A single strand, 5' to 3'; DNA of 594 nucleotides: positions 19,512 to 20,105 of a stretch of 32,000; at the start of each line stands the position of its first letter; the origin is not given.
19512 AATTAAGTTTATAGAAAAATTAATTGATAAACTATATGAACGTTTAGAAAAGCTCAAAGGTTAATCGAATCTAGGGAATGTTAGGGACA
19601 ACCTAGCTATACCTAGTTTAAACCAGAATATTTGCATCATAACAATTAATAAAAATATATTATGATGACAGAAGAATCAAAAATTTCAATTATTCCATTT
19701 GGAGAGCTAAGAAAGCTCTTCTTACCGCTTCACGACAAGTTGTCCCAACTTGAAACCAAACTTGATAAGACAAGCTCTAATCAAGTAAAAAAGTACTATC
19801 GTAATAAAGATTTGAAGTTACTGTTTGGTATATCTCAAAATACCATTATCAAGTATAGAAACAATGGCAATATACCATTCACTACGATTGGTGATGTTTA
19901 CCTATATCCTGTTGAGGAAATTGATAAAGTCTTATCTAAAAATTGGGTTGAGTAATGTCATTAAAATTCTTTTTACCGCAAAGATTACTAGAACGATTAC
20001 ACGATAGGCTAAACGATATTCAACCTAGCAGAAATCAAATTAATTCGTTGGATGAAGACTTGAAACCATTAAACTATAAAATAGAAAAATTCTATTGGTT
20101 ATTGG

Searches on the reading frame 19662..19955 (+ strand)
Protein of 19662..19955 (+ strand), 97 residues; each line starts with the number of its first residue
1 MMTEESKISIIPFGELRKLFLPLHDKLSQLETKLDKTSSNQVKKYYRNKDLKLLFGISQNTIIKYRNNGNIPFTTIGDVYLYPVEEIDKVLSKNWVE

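Call 74: search_protein_families(library=padloc, proteins=[window:19662-19955:+], max_evalue=0.00001)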
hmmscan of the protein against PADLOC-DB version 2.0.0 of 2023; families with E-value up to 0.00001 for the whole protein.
window:19662-19955:+ (97 aa): 0 families

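Call 75: search_protein_families(library=pfam, proteins=[window:19662-19955:+], max_evalue=0.001)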
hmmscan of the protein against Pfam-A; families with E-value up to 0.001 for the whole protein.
window:19662-19955:+ (97 aa): 1 family
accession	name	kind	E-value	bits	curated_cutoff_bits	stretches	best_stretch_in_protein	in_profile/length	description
PF12728.13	HTH_17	-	2.6e-07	31.2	27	1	45-93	1-49/51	Helix-turn-helix domain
